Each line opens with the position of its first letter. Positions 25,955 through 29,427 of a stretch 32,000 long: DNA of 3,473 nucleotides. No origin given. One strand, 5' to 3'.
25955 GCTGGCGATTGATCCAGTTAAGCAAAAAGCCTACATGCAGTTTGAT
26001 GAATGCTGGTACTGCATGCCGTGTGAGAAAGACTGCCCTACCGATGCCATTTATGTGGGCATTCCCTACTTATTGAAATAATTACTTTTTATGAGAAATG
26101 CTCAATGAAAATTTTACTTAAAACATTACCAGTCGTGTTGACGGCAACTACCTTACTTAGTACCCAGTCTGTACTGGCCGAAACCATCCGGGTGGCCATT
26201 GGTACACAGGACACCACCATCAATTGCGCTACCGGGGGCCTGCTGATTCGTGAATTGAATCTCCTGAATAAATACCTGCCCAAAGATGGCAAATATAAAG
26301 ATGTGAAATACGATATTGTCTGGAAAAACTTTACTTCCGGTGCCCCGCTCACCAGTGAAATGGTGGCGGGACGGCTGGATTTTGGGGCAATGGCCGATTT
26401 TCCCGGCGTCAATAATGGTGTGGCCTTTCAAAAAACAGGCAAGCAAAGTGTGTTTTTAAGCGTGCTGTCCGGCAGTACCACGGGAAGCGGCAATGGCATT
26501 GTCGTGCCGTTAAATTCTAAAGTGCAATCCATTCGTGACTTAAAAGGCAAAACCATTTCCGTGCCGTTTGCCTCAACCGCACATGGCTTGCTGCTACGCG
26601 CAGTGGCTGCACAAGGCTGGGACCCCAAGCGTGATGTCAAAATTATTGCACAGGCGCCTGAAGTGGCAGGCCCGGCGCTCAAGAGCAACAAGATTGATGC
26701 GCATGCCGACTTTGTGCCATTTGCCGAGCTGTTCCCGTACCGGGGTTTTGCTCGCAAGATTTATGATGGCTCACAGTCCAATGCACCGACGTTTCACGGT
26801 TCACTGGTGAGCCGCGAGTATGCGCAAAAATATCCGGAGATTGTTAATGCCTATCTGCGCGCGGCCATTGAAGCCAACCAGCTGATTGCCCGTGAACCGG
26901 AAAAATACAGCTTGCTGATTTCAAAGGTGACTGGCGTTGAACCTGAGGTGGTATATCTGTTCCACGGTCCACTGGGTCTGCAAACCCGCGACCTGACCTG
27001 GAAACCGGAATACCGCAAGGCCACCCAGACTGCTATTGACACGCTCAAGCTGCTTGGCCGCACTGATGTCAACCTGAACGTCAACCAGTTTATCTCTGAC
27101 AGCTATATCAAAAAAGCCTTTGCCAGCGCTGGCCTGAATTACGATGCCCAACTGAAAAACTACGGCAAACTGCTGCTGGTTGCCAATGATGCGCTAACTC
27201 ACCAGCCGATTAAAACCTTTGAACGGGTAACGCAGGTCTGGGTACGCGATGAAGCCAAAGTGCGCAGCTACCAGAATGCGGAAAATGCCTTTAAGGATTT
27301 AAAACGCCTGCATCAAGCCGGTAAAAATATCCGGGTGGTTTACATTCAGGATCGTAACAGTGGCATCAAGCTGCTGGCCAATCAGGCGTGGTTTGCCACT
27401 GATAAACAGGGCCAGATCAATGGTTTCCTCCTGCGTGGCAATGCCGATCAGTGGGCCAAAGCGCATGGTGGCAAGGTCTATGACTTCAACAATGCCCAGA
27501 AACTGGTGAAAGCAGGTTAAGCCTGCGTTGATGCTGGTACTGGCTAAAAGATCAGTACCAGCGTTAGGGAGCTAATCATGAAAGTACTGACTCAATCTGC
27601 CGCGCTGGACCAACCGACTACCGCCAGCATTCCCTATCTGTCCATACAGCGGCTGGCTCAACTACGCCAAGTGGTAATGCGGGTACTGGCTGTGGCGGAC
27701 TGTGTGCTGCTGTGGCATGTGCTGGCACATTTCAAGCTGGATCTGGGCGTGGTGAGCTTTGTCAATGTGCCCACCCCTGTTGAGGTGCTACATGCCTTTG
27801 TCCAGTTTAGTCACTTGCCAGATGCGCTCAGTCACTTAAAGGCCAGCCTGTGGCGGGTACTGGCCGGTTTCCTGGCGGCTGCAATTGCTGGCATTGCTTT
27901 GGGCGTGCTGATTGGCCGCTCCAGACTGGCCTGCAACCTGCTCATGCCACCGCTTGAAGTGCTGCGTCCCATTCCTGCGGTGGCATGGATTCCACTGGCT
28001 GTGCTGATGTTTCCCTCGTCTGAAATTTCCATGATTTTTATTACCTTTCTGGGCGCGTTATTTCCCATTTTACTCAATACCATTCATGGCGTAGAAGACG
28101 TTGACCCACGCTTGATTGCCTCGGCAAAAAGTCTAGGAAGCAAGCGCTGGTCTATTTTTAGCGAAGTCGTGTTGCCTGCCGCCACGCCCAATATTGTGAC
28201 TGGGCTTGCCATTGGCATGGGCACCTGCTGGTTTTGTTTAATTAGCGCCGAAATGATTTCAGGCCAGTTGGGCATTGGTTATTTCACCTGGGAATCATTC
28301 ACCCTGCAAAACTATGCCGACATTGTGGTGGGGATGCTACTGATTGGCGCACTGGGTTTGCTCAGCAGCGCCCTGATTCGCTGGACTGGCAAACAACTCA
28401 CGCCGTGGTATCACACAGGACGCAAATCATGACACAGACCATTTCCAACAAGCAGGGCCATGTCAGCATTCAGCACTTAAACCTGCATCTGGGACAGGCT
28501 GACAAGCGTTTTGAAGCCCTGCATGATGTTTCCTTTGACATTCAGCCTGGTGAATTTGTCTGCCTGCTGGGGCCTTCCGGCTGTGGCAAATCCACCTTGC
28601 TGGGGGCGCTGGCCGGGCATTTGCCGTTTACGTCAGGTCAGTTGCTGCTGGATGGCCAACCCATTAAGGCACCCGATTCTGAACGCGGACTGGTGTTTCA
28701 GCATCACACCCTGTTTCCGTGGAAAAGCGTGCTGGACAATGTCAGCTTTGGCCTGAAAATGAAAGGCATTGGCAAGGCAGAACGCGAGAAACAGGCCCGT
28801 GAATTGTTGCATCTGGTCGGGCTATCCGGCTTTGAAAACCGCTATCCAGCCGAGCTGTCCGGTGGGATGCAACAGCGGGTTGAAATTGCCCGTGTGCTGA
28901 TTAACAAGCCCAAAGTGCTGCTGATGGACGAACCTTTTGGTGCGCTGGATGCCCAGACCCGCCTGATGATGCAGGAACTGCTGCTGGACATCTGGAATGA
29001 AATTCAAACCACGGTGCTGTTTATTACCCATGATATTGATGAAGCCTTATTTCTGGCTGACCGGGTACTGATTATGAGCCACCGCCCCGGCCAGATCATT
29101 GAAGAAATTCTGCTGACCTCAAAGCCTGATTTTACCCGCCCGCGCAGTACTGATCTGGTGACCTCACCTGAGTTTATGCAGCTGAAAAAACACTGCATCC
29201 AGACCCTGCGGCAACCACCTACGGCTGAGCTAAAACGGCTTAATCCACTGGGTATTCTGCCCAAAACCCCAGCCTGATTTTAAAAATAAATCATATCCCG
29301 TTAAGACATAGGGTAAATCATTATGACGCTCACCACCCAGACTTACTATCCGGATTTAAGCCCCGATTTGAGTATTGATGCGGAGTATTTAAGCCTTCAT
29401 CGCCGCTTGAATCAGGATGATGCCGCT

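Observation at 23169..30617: APS-reductase-like flavoprotein/ferredoxin pair embedded in a sulfonate-type ABC importer cluster with HEAT-repeat and DUF971 proteins, and no sat, aprM or qmo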

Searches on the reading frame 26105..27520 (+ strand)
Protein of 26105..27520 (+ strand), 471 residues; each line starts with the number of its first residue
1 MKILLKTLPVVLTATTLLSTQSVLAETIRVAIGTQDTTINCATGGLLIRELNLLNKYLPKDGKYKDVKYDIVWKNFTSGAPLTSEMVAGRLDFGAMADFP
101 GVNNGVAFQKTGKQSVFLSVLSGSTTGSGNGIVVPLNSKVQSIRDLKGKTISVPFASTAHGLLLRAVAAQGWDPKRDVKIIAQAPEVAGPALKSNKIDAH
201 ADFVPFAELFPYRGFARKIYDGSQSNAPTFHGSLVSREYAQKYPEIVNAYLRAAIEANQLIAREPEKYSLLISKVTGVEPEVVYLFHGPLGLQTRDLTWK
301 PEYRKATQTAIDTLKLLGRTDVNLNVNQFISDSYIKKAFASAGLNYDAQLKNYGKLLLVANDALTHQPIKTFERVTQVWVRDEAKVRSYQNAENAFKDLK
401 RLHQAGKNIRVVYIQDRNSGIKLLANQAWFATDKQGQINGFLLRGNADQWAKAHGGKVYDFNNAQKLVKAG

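Call 3: search_protein_families(library=pfam, proteins=[window:26105-27520:+], max_evalue=0.01)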
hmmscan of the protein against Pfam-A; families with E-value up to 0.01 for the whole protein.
window:26105-27520:+ (471 aa): 3 families
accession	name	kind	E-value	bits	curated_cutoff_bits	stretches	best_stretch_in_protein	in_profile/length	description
PF13379.11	NMT1_2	-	5.1e-10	40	24.7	1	70-266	36-242/252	NMT1-like family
PF09084.16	NMT1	-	9.3e-09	35.9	20.5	1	129-267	74-215/216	NMT1/THI5 like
PF12974.12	Phosphonate-bd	-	0.0009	19.1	27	1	80-180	40-139/242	ABC transporter, phosphonate, periplasmic substrate-binding protein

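Call 4: search_protein_families(library=ncbifam, proteins=[window:26105-27520:+], max_evalue=0.01)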
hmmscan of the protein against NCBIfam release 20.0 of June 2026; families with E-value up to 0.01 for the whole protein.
window:26105-27520:+ (471 aa): 7 families
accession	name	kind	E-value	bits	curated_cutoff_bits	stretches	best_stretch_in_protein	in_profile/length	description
TIGR01728.1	SsuA_fam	subfamily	1.3e-35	123.1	163.5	1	69-335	30-289/290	aliphatic sulfonate ABC transporter substrate-binding protein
TIGR01729.1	taurine_ABC_bnd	equivalog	8.1e-21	74.7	304.25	1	64-269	22-221/300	taurine ABC transporter substrate-binding protein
NF008588.0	PRK11553.1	subfamily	1.7e-19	70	299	1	14-284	15-265/319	aliphatic sulfonate ABC transporter substrate-binding protein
NF008553.0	PRK11480.1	equivalog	1.9e-17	63.4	490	1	70-268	52-242/320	taurine ABC transporter substrate-binding protein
NF040735.1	SBP_SaoX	equivalog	5.1e-07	29.1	300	1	81-338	41-295/330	ABC transporter substrate-binding subunit SaoX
TIGR02122.1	TRAP_TAXI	subfamily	7.1e-06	25.1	84.35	1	85-199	77-193/320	TAXI family TRAP transporter solute-binding subunit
TIGR03427.1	ABC_peri_uca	equivalog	0.0052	16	333.9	1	128-245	88-202/328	putative urea ABC transporter substrate-binding protein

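Call 15: search_solved_structures(query=window:26105-27520:+, max_evalue=0.01, show_alignments=0)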
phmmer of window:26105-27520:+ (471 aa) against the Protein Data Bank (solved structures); distinct sequences matched with E-value up to 0.01: 6.
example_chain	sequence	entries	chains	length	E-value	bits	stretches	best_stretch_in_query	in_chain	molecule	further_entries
3e4r_A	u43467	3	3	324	2.8e-15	59.4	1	69-289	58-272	Nitrate transport protein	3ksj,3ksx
2x26_A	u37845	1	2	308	6.8e-15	58.1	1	66-289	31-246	PERIPLASMIC ALIPHATIC SULPHONATES-BINDING PROTEIN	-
6ssy_A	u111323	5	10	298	2e-14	56.6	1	70-268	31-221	Taurine-binding periplasmic protein | Taurine ABC transporter substrate-binding protein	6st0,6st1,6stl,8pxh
3uif_A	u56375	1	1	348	2.1e-11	46.6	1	54-336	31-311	Sulfonate ABC transporter, periplasmic sulfonate-binding protein SsuA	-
9b1u_A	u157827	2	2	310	0.00093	21.4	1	129-269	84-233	Putative ABC transporter periplasmic solute-binding protein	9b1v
9ooz_A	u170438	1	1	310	0.0018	20.5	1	129-269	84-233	ABC transporter substrate binding protein (Subunit A)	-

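Call 106: find_homologous_proteins(query=window:26105-27520:+, max_evalue=1e-10)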
Query window:26105-27520:+ (471 aa): 2588 proteins with E <= 1e-10 among 8000 candidates; the best 120 are listed.
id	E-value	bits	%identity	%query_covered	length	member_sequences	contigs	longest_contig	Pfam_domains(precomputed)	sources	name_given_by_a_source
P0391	2.2e-283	958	90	99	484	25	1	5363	PF13379.12,PF09084.17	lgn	-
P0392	9.9e-253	857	81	99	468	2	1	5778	PF13379.12,PF09084.17,PF12974.13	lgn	-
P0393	1.3e-245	833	81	95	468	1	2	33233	PF13379.12,PF09084.17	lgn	-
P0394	5.0e-242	822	77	100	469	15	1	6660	PF13379.12,PF09084.17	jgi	jgi:NitT/TauT family transport system substrate-binding protein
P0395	1.1e-241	820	81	94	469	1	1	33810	PF13379.12,PF09084.17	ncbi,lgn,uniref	ncbi:ABC transporter substrate-binding protein [Acinetobacter sp. ABJ_C3_5]|uniref:ABC transporter s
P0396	2.7e-241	819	80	95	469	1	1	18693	PF13379.12,PF09084.17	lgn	-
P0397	2.8e-241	819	80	94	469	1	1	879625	PF13379.12,PF09084.17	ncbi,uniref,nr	ncbi:ABC transporter substrate-binding protein [Acinetobacter dispersus]|uniref:ABC transporter subs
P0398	3.5e-241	819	80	95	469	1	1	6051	PF13379.12,PF09084.17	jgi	-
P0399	4.1e-241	819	80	95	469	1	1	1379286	PF13379.12,PF09084.17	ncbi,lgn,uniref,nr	ncbi:ABC transporter substrate-binding protein [Acinetobacter dispersus]|uniref:ABC transporter subs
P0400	4.8e-241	818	80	95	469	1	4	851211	PF13379.12,PF09084.17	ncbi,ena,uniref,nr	ncbi:ABC transporter substrate-binding protein [Acinetobacter higginsii]|uniref:ABC transporter subs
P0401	5.0e-241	818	80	95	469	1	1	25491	PF13379.12,PF09084.17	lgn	-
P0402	5.3e-241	818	80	94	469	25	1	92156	PF13379.12,PF09084.17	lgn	-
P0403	6.5e-241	818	80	95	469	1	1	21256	PF13379.12,PF09084.17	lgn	-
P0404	9.3e-241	817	80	94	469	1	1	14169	PF13379.12,PF09084.17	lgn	-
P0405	1.1e-240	817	80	95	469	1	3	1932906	PF13379.12,PF09084.17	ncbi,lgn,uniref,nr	ncbi:ABC transporter substrate-binding protein [Acinetobacter dispersus]|uniref:Putative aliphatic s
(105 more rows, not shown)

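Call 114: predict_structure(alignment_id=A2)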
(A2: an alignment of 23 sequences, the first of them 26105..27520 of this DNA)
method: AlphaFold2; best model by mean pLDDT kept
length: 471 residues; sequences in the alignment: 23
mean_pLDDT: 79.3   pTM: 0.82
mean pLDDT of the five models: 79.3, 74.1, 73.6, 72.5, 63.6
residues with pLDDT >= 90: 142; 70-90: 229; 50-70: 66; < 50: 34
segments of 3 or more residues with pLDDT < 50: 1-23, 205-207, 355-359
pLDDT, mean of each block of 10 residues (from residue 1): 38 41 72 69 73 95 94 80 90 86 89 90 70 84 88 71 72 82 74 87 57 72 74 91 96 90 80 77 64 70 84 77 82 94 90 55 60 79 80 91 91 82 84 93 91 96 86 44
secondary structure, 60 per line:
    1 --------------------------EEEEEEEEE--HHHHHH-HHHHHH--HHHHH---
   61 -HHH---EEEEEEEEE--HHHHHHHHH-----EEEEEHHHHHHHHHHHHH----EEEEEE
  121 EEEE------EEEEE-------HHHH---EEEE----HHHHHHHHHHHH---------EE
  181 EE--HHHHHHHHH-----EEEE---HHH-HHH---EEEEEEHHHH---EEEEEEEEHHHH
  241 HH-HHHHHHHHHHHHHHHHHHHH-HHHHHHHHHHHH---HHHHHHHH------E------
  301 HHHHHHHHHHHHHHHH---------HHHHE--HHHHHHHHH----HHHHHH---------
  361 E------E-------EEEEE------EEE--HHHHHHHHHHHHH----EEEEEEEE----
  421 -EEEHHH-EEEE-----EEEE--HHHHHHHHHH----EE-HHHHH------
elements in order: E27-35 H38-43 H45-50 H53-57 E68-76 H79-87 E93-97 H98-110 E115-124 E131-135 H143-146 E150-153 H158-169 E179-182 H185-193 E199-202 E216-221 H222-225 E229-236 H237-242 H244-263 H265-276 H280-287 H301-316 H326-329 H333-341 H346-351 E376-380 E387-389 H392-404 E409-416 E422-424 E429-432 E438-441 H444-453 H461-465

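Call 117: fold_search(model_id=the predicted structure, library=pdb)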
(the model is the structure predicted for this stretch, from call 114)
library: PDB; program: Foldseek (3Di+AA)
matches with E <= 10: 1588; with E <= 0.001: 1144
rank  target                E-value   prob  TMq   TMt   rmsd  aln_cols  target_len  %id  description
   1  6ssy_B                4.6e-21  1.00  0.51  0.78   3.6       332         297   22  Taurine ABC transporter substrate binding protein TauA from E. coli in complex with 2-Aminoethylphosphonic acid (released 2019-12-18)
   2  6ssy_A                1.1e-20  1.00  0.51  0.78   3.8       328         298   22  Taurine ABC transporter substrate binding protein TauA from E. coli in complex with 2-Aminoethylphosphonic acid (released 2019-12-18)
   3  2x26_A                1.3e-20  1.00  0.52  0.77   3.5       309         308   24  Crystal structure of the periplasmic aliphatic sulphonate binding protein SsuA from Escherichia coli (released 2010-04-14)
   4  3ksx                  1.5e-20  1.00  0.53  0.83   3.7       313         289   23  The alkanesulfonate-binding protein SsuA from Xanthomonas axonopodis pv. citri bound to MOPS (released 2010-10-13)
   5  3ksj                  1.5e-20  1.00  0.53  0.82   3.9       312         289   24  The alkanesulfonate-binding protein SsuA from Xabthomonas axonopodis pv. citri bound to MES (released 2010-10-13)
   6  2x26_B                4.4e-20  1.00  0.52  0.81   6.0       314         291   24  Crystal structure of the periplasmic aliphatic sulphonate binding protein SsuA from Escherichia coli (released 2010-04-14)
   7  3e4r                  2.7e-19  1.00  0.53  0.82   3.6       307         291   24  Crystal structure of the alkanesulfonate binding protein (SsuA) from the phytopathogenic bacteria Xanthomonas axonopodis (released 2008-09-23)
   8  3uif                  7.2e-17  1.00  0.52  0.71   4.4       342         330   18  CRYSTAL STRUCTURE OF putative sulfonate ABC transporter, periplasmic sulfonate-binding protein SsuA from Methylobacillus (released 2011-11-23)
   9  9uak                  5.3e-15  1.00  0.44  0.56  12.6       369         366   16  Crystal structure of C terminal regulatory domain of cyanobacterial bicarbonate transporter CmpABCD (released 2026-04-08)
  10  3qsl_A                1.7e-14  1.00  0.50  0.70   4.5       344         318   17  Structure of CAE31940 from Bordetella bronchiseptica RB50 (released 2011-03-23)
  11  3qsl_B                3.4e-14  1.00  0.49  0.68   4.7       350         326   19  Structure of CAE31940 from Bordetella bronchiseptica RB50 (released 2011-03-23)
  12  3ix1_A                6.5e-14  1.00  0.49  0.73   4.7       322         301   14  Periplasmic N-formyl-4-amino-5-aminomethyl-2-methylpyrimidine binding protein from Bacillus halodurans (released 2010-10-13)
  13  4h6d_C                6.5e-14  1.00  0.47  0.62   5.2       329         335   15  Crystal structure of PLP-soaked HMP synthase Thi5 from S. cerevisiae (released 2012-10-17)
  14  4h6d_A                6.9e-14  1.00  0.46  0.66   5.1       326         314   14  Crystal structure of PLP-soaked HMP synthase Thi5 from S. cerevisiae (released 2012-10-17)
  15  4h6d_F                7.7e-14  1.00  0.46  0.63   5.2       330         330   14  Crystal structure of PLP-soaked HMP synthase Thi5 from S. cerevisiae (released 2012-10-17)
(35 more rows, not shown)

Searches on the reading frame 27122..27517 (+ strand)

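Call 96: search_protein_families(library=pfam, proteins=[window:27122-27517:+], max_evalue=0.01)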
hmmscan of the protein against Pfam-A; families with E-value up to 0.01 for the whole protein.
window:27122-27517:+ (132 aa): 1 family
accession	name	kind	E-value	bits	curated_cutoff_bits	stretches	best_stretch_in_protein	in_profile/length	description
PF05573.18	NosL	-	0.00043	21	24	1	36-125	24-126/131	NosL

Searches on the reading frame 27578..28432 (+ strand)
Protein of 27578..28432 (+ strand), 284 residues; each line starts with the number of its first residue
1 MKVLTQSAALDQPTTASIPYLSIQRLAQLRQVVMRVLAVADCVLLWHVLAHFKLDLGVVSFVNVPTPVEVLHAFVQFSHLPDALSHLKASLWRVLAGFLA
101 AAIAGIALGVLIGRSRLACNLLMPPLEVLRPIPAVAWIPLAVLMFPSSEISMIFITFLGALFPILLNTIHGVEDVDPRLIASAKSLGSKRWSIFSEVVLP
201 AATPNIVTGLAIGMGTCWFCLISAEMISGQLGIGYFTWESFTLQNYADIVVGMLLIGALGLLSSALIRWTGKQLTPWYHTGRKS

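Call 3: search_protein_families(library=pfam, proteins=[window:27578-28432:+], max_evalue=0.01)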
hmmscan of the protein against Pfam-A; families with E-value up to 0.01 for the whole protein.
window:27578-28432:+ (284 aa): 1 family
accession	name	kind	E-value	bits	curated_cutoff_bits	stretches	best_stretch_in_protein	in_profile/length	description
PF00528.27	BPD_transp_1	-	1.5e-21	77.4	26.4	1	105-275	1-179/184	Binding-protein-dependent transport system inner membrane component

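Call 4: search_protein_families(library=ncbifam, proteins=[window:27578-28432:+], max_evalue=0.01)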
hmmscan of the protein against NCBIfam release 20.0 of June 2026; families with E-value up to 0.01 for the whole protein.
window:27578-28432:+ (284 aa): 23 families
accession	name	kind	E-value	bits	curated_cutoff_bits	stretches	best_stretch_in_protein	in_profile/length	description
NF040733.1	ABC_perm_U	equivalog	3.7e-46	157.7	295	1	29-278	5-249/251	ABC transporter permease subunit SaoP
TIGR01183.1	ntrB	equivalog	1.1e-44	152.5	209.05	1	87-269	19-201/202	nitrate ABC transporter permease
NF007545.0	PRK10160.1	equivalog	2.9e-37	128.6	342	1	24-279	16-272/275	taurine ABC transporter permease TauC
NF008470.0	PRK11365.1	equivalog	1e-36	126.7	347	1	41-269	14-244/263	aliphatic sulfonate ABC transporter permease SsuC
NF008196.0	PRK10952.1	equivalog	9.2e-12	44.4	439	1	88-229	147-289/356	glycine betaine/L-proline ABC transporter permease ProW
TIGR03416.1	ABC_choXWV_perm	equivalog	1.7e-09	37.5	363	1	28-217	34-218/267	choline ABC transporter permease subunit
TIGR02139.1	permease_CysT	equivalog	1e-06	28.5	246.1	1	150-214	137-197/265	sulfate ABC transporter permease subunit CysT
NF006939.0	PRK09421.1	equivalog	1.9e-06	27.4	262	1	162-214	105-158/230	molybdate ABC transporter permease subunit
TIGR02141.1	modB_ABC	equivalog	3.3e-06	26.9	182.6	1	161-212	91-143/208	molybdate ABC transporter permease subunit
NF008208.0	PRK10971.1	equivalog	1.5e-05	24.6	415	1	161-214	151-205/277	sulfate/thiosulfate ABC transporter permease CysT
TIGR03226.1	PhnU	equivalog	2.5e-05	23.9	283.45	1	167-212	197-242/311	2-aminoethylphosphonate ABC transporter permease subunit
NF045470.1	Opp2B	equivalog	4.2e-05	22.9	350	1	173-263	194-284/300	nickel ABC transporter permease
NF011624.0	PRK15050.1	equivalog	6.8e-05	22.1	247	1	170-211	182-223/297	2-aminoethylphosphonate ABC transporter permease subunit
TIGR00969.1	3a0106s02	subfamily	6.9e-05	22.4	240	1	150-216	148-210/272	sulfate ABC transporter permease subunit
NF011690.0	PRK15110.1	equivalog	7.2e-05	22.4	432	1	172-278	207-313/321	putrescine export ABC transporter permease SapB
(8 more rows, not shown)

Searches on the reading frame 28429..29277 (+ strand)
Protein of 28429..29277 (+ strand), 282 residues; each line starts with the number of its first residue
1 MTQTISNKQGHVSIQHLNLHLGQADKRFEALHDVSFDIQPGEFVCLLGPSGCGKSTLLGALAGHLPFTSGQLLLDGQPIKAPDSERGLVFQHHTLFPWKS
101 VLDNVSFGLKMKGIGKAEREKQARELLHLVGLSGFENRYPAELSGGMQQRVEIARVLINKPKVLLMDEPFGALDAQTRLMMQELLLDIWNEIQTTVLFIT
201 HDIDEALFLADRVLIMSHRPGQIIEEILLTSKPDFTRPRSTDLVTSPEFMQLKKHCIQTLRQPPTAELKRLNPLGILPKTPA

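Call 3: search_protein_families(library=pfam, proteins=[window:28429-29277:+], max_evalue=0.01)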
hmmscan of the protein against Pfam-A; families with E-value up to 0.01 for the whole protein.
window:28429-29277:+ (282 aa): 11 families
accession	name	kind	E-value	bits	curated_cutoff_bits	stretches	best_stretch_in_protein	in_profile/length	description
PF00005.33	ABC_tran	-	2.5e-37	129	25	1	31-170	1-136/137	ABC transporter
PF13555.12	AAA_29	-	0.0002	21.5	27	1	32-62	13-43/61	P-loop containing region of AAA domain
PF00004.35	AAA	-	0.00021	22.2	21.2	0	44-65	1-22/131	ATPase family associated with various cellular activities (AAA)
PF03193.22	RsgA_GTPase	-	0.00024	21.4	30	1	29-65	95-130/174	RsgA GTPase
PF13304.12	AAA_21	-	0.00029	21.5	27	0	43-62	1-20/304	AAA domain, putative AbiEii toxin, Type IV TA system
PF13401.12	AAA_22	-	0.00045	21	27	1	42-204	6-127/130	AAA domain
PF13521.12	AAA_28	-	0.00056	20.6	27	1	44-64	2-22/164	AAA domain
PF13191.12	AAA_16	-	0.0017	19.3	32.6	1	34-66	18-49/167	AAA ATPase domain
PF02463.25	SMC_N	-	0.004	17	40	0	34-62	18-45/220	RecF/RecN/SMC N terminal domain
PF13481.12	AAA_25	-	0.007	16.5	27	0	27-71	18-61/195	AAA domain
PF03215.21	Rad17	-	0.0088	16.4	23.8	0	29-66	33-70/186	Rad17 P-loop domain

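Call 4: search_protein_families(library=ncbifam, proteins=[window:28429-29277:+], max_evalue=0.01)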
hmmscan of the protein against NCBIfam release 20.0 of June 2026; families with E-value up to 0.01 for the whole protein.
window:28429-29277:+ (282 aa): 190 families (the best 25 are shown)
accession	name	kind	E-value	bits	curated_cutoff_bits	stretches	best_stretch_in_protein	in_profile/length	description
NF008421.0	PRK11248.1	equivalog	1.1e-78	264.2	357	1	29-257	15-244/255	taurine ABC transporter ATP-binding subunit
NF040729.1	ABC_ATP_SaoA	equivalog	4.3e-74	249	360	1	12-261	2-244/248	ABC transporter ATP-binding protein SaoA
TIGR01184.1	ntrCD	subfamily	2.4e-68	230.2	291.8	1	31-258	1-228/230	nitrate ABC transporter ATP-binding protein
TIGR03265.1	PhnT2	equivalog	6.4e-65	219.7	457.7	1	11-218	4-210/353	putative 2-aminoethylphosphonate ABC transporter ATP-binding protein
TIGR01186.1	proV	subfamily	3e-61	207.5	326.6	1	30-224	8-209/363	betaine/proline/choline family ABC transporter ATP-binding protein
NF043075.1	MMSYN1_0197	equivalog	1.9e-58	198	550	1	30-218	17-208/341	spermidine/putrescine ABC transporter ATP-binding protein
NF006987.0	PRK09452.1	equivalog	2.6e-58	197.5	482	1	20-218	19-223/378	spermidine/putrescine ABC transporter ATP-binding protein PotA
TIGR00968.1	3a0106s01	subfamily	5.6e-58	196.2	342.75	1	27-223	12-209/237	sulfate ABC transporter ATP-binding protein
TIGR01187.1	potA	subfamily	5.2e-56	190.1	355.6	1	46-218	1-176/325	polyamine ABC transporter ATP-binding protein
NF008420.0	PRK11247.1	equivalog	5.9e-56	189.5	395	1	28-241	22-226/257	aliphatic sulfonates ABC transporter ATP-binding protein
TIGR03415.1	ABC_choXWV_ATP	equivalog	4.7e-55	187.1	483.75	1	31-224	40-244/382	choline ABC transporter ATP-binding protein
NF040840.2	tungstate_WtpC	equivalog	1e-54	186.1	440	1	30-224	15-210/347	tungstate ABC transporter ATP-binding protein WtpC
NF008513.0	PRK11432.1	equivalog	1.2e-54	185.6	496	1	30-226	21-218/351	ferric ABC transporter ATP-binding protein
NF008653.0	PRK11650.1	subfamily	1.9e-53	181.8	432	1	25-218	14-210/357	sn-glycerol-3-phosphate ABC transporter ATP-binding protein UgpC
TIGR03258.1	PhnT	equivalog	9e-53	179.6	499.15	1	11-224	8-219/359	2-aminoethylphosphonate ABC transport system ATP-binding subunit PhnT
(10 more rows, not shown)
